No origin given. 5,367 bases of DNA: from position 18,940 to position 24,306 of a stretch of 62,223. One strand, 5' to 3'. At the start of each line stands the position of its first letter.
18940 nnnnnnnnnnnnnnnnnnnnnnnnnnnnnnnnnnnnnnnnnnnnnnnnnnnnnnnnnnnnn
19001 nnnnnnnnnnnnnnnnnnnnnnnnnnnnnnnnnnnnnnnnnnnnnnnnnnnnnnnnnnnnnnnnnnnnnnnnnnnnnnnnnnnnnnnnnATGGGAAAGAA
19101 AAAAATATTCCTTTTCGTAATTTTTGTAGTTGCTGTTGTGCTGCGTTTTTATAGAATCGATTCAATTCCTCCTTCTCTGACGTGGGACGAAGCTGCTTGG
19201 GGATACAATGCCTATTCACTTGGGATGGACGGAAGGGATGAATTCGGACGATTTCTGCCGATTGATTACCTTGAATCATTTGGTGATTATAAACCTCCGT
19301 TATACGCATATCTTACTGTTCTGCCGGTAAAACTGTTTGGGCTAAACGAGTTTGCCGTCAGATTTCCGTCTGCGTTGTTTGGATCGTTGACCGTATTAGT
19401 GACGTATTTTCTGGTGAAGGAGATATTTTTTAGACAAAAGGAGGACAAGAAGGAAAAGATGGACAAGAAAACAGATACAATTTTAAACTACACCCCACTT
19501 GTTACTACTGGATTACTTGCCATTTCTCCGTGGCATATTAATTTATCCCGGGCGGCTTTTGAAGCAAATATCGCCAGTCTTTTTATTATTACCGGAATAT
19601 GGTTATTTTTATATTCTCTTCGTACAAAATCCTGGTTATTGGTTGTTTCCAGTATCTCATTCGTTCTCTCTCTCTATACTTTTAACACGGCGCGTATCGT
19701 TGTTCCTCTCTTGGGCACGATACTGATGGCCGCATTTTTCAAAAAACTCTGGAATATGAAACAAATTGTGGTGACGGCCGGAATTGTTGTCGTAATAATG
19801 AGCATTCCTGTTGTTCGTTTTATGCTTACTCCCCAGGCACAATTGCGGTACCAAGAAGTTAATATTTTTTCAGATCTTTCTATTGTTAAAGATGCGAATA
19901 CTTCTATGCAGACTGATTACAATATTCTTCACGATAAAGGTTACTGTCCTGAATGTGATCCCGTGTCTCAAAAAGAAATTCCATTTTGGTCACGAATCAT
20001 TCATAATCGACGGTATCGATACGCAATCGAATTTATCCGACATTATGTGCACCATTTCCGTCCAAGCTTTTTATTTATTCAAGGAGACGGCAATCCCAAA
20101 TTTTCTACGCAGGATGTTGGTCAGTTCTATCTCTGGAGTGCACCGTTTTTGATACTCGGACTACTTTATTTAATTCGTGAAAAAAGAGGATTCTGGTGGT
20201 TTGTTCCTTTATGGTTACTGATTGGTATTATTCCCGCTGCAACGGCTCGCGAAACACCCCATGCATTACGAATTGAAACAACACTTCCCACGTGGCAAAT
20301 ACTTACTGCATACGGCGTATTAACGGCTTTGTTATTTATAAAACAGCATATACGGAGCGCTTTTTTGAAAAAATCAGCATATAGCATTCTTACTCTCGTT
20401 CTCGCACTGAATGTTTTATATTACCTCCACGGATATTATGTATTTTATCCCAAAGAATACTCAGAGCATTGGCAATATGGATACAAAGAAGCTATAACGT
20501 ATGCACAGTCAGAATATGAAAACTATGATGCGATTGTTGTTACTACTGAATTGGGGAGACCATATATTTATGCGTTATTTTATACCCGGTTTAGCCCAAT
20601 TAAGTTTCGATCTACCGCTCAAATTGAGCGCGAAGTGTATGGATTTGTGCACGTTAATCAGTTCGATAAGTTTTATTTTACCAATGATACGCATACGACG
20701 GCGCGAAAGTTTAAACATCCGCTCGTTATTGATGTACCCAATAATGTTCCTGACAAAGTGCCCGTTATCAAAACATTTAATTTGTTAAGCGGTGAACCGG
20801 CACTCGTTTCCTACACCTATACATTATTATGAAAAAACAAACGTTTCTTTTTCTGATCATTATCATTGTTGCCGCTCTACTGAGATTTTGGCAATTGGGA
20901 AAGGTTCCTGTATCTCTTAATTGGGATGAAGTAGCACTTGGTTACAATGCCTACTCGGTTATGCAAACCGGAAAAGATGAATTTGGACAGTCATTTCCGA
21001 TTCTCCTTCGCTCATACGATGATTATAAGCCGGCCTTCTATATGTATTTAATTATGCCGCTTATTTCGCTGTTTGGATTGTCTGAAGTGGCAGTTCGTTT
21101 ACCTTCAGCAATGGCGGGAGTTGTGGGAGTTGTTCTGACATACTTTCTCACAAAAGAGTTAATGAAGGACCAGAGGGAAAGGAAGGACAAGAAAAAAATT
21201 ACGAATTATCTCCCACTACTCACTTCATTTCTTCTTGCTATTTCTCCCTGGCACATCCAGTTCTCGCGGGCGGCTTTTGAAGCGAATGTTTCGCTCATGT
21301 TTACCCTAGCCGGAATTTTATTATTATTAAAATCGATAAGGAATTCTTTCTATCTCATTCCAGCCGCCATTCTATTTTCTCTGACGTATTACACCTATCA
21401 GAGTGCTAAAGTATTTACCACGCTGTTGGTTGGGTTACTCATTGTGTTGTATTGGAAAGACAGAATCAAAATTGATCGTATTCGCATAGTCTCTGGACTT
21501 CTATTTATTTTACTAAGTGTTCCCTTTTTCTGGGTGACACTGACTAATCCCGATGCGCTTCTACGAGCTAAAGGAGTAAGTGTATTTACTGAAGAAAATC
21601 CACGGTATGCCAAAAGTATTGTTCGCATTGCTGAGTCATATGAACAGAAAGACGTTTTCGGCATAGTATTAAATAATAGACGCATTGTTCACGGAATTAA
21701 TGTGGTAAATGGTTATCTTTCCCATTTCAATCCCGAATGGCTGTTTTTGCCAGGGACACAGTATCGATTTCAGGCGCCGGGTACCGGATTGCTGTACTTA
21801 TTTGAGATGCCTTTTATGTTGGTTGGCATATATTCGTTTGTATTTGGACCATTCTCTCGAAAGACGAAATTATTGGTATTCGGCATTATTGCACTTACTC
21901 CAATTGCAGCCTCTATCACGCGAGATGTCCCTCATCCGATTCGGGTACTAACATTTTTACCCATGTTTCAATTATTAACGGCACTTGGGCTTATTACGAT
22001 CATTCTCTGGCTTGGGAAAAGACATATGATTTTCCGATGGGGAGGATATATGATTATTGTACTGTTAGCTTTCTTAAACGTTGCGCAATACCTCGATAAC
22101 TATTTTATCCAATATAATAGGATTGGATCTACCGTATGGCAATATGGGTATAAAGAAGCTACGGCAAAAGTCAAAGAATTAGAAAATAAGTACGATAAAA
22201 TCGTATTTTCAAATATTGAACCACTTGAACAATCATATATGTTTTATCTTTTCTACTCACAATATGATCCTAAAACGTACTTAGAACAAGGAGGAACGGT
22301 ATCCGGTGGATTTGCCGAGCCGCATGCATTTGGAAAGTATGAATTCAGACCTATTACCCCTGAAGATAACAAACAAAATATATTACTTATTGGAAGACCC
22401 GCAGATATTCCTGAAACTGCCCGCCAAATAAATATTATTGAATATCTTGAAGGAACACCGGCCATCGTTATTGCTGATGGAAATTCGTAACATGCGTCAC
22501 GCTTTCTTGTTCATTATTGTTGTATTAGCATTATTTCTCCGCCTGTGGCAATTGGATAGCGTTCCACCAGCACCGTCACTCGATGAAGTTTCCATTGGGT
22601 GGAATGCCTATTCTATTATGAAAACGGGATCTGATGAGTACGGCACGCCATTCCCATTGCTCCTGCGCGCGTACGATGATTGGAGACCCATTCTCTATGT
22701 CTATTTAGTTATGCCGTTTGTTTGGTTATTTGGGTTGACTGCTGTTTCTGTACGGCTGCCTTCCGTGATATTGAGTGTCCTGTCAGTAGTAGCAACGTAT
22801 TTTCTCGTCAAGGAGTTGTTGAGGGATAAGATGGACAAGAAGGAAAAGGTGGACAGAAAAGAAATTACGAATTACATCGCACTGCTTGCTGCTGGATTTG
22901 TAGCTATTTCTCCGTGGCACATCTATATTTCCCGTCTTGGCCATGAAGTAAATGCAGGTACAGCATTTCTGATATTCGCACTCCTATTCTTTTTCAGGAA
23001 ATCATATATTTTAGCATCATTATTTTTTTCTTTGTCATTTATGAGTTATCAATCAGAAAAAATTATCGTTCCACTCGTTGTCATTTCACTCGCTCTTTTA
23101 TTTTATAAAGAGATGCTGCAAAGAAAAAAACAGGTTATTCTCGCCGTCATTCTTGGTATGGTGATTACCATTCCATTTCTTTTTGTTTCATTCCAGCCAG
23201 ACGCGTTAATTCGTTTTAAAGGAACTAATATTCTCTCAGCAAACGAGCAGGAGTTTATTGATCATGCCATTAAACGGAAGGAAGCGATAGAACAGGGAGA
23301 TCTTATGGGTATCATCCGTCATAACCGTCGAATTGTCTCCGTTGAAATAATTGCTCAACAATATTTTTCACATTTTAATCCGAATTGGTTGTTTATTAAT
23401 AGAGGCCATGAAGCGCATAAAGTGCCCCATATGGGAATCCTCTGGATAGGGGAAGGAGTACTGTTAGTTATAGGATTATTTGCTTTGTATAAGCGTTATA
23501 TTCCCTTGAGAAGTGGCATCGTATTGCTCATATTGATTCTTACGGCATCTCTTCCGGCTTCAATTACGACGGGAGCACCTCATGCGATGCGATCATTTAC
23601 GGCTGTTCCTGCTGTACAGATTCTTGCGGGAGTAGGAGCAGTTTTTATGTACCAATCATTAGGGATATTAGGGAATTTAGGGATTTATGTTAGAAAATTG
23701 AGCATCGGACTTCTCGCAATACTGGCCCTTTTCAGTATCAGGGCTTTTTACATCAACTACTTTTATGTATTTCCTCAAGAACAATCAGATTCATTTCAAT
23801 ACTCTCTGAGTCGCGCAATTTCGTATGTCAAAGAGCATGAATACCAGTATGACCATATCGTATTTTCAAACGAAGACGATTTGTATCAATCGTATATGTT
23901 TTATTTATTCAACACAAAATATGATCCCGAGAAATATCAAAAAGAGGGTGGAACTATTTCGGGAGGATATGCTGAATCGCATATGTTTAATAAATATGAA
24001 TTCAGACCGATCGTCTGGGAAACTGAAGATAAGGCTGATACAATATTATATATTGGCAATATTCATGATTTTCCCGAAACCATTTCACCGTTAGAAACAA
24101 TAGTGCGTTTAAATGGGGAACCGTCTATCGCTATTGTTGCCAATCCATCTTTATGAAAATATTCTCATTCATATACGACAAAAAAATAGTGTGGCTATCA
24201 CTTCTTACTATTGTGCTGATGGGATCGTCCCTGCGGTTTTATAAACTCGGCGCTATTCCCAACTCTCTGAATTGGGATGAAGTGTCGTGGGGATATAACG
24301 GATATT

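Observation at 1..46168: Nineteen GT-C-fold membrane glycosyltransferase genes from at least 7 families packed into ~46 kb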

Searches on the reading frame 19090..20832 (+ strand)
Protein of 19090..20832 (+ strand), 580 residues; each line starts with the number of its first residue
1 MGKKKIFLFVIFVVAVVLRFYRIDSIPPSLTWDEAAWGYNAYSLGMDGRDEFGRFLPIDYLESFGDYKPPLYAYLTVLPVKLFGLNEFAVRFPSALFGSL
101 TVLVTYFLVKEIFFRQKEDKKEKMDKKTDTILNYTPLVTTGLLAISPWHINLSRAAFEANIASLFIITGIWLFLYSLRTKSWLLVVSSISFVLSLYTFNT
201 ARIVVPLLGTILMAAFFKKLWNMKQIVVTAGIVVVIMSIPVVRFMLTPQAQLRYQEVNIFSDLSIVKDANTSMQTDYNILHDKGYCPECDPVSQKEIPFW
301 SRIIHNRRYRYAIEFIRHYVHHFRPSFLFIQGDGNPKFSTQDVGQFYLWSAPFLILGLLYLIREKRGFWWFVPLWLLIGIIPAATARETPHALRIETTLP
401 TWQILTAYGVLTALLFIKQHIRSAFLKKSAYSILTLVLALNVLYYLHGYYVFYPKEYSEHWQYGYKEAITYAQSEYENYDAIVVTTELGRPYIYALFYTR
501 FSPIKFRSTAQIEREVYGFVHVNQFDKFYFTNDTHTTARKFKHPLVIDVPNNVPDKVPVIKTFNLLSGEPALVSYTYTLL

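Call 4: search_protein_families(library=pfam, max_evalue=0.01, proteins=[window:19090-20832:+])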
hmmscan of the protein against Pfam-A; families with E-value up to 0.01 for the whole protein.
window:19090-20832:+ (580 aa): 2 families
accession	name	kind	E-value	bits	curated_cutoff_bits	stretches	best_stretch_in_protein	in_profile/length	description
PF02366.24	PMT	-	9.4e-09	35.6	22.7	1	10-116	2-111/245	Dolichyl-phosphate-mannose-protein mannosyltransferase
PF13231.12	PMT_2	-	1.6e-07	32.1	26.1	1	68-114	2-48/160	Dolichyl-phosphate-mannose-protein mannosyltransferase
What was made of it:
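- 19090..20832 (+): PMT_2 GT-C, group A paralog 2. Pfam PMT 35.6 and PMT_2 32.1 bits (call 4).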

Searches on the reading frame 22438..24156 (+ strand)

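Call 5: search_protein_families(library=pfam, max_evalue=0.01, proteins=[window:22438-24156:+])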
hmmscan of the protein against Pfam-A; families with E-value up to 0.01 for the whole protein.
window:22438-24156:+ (572 aa): 2 families
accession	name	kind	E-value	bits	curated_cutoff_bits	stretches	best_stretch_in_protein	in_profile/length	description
PF13231.12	PMT_2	-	0.00028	21.6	26.1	1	83-129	2-48/160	Dolichyl-phosphate-mannose-protein mannosyltransferase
PF11028.14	TMEM260-like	-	0.0029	17.9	24.2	0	93-185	29-125/179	Protein O-mannosyl-transferase TMEM260-like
